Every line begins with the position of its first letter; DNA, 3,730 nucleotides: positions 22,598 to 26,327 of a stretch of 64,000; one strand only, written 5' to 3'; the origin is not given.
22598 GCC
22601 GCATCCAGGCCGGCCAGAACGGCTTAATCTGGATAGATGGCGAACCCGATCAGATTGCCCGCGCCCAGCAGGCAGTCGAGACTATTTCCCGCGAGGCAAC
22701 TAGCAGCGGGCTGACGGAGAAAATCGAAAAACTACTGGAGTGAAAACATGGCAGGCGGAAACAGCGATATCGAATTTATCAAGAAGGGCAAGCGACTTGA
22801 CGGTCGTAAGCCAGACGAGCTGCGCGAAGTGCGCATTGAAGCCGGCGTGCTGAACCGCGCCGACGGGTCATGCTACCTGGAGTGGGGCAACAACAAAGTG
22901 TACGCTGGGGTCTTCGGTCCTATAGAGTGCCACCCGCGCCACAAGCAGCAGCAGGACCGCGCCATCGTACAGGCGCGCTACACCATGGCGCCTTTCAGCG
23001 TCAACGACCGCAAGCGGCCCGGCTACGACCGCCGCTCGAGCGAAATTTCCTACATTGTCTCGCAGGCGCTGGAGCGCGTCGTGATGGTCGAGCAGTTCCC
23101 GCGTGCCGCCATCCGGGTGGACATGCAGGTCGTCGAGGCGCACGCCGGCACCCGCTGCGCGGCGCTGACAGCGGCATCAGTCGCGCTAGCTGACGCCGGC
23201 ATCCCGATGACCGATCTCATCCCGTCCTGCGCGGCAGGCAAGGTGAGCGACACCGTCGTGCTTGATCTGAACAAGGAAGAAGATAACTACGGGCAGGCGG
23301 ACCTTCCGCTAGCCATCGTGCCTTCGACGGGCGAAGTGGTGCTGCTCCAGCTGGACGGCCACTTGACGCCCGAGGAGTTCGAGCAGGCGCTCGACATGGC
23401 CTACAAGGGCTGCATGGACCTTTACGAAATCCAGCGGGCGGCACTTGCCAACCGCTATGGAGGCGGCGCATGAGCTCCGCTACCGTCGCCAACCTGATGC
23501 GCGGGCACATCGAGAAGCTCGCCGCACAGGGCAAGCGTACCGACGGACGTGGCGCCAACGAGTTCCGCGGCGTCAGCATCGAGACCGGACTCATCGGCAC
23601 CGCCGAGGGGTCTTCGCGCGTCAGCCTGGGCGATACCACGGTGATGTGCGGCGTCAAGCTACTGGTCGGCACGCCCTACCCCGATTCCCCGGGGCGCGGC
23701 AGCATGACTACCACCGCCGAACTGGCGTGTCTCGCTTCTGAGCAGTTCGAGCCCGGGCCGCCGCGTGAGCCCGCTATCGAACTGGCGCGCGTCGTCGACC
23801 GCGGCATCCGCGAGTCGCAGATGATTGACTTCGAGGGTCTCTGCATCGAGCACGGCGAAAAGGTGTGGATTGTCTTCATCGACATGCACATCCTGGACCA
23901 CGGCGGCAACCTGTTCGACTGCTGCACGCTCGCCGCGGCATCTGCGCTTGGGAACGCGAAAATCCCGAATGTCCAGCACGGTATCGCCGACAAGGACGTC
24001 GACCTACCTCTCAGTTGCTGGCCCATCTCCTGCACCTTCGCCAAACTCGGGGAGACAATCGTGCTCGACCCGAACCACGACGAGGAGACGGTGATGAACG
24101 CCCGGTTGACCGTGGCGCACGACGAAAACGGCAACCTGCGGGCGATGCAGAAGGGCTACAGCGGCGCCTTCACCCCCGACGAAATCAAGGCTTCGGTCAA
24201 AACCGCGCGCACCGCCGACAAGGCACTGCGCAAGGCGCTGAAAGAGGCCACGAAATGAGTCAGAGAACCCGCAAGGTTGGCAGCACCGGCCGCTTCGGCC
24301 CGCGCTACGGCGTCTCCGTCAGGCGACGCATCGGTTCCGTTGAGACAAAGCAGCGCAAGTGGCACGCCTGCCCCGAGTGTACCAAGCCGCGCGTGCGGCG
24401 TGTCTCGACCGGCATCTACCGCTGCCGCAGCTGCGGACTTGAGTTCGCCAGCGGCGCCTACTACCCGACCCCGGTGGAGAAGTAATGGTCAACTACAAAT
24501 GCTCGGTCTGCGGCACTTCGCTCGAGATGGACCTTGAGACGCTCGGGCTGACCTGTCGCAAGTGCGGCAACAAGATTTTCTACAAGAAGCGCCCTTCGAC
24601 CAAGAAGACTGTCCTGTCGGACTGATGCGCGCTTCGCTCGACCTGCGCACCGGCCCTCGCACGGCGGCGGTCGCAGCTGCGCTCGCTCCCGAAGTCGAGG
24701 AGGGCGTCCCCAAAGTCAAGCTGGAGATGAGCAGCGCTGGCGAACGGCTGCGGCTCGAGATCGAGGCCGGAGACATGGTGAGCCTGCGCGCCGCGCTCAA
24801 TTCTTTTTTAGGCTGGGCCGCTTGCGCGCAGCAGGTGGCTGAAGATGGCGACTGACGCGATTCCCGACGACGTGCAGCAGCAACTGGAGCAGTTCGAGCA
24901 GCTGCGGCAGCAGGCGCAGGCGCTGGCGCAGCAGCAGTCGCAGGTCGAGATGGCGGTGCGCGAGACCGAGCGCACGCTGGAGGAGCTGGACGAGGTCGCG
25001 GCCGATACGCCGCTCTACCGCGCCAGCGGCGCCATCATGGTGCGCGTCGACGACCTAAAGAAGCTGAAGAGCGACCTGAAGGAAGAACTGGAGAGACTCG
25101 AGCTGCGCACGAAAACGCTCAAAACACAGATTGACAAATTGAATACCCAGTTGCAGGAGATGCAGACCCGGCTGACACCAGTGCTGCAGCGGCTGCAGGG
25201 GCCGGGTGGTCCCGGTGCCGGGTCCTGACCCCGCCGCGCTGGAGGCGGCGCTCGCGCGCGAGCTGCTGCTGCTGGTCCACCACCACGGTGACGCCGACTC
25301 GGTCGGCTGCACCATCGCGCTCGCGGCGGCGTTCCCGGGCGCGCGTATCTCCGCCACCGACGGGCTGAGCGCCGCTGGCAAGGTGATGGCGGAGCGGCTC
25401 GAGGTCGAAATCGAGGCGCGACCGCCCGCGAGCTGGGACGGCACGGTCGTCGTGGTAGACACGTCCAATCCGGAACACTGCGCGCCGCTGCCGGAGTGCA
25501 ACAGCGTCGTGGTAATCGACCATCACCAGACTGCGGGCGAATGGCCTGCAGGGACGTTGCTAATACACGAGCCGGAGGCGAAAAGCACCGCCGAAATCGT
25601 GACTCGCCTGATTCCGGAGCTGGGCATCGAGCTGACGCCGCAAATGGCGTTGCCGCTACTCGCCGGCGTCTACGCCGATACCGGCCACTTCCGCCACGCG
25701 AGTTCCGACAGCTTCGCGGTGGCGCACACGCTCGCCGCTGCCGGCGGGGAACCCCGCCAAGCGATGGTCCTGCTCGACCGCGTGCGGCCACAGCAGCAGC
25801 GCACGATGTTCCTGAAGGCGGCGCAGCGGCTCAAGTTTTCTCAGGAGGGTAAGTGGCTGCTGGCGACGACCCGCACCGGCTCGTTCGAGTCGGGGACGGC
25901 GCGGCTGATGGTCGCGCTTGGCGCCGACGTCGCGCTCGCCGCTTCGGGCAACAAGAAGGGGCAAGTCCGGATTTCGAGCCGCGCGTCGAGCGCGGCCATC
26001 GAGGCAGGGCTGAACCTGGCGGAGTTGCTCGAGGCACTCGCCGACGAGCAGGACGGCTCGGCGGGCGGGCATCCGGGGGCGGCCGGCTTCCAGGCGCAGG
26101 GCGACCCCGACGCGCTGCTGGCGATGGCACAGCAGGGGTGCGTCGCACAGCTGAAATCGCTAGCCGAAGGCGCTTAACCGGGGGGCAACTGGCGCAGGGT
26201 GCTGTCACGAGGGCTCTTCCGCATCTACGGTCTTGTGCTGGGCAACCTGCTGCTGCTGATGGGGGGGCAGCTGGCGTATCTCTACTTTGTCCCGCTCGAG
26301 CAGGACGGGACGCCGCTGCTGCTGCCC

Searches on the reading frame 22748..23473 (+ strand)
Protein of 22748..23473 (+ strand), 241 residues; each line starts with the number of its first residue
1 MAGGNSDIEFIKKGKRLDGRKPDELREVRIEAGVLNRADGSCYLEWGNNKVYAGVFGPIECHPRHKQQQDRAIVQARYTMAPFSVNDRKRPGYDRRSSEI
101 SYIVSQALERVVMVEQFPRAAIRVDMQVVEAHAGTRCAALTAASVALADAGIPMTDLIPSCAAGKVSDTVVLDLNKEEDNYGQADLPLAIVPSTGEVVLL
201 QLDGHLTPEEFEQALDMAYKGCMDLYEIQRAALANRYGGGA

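Call 85: search_protein_families(library=pfam, proteins=[window:22748-23473:+], max_evalue=0.0001)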
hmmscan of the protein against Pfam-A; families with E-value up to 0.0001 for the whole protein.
window:22748-23473:+ (241 aa): 2 families
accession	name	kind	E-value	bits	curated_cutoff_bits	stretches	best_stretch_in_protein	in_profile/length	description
PF01138.27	RNase_PH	-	7.7e-34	117.3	25.5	1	24-153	1-130/130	3' exoribonuclease family, domain 1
PF03725.20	RNase_PH_C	-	8.2e-15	55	20.8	1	160-221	5-67/67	3' exoribonuclease family, domain 2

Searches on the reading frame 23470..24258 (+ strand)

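Call 85: search_protein_families(library=pfam, proteins=[window:23470-24258:+], max_evalue=0.0001)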
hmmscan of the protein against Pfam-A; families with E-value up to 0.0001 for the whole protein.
window:23470-24258:+ (262 aa): 2 families
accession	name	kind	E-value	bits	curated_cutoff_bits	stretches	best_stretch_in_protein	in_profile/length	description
PF01138.27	RNase_PH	-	1.1e-30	107.2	25.5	1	31-166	1-130/130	3' exoribonuclease family, domain 1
PF03725.20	RNase_PH_C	-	4.8e-14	52.5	20.8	1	185-247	3-65/67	3' exoribonuclease family, domain 2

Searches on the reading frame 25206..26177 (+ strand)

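Call 77: search_protein_families(library=pfam, proteins=[window:25206-26177:+], max_evalue=0.001)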
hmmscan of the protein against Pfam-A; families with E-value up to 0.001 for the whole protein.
window:25206-26177:+ (323 aa): 2 families
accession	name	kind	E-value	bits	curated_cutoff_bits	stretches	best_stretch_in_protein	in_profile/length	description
PF01368.27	DHH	-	1.2e-13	51.9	28.1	1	23-154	5-124/125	DHH family, N-terminal domain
PF02272.25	DHHA1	-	6.3e-07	30.2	25.9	1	239-304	30-92/102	DHHA1 domain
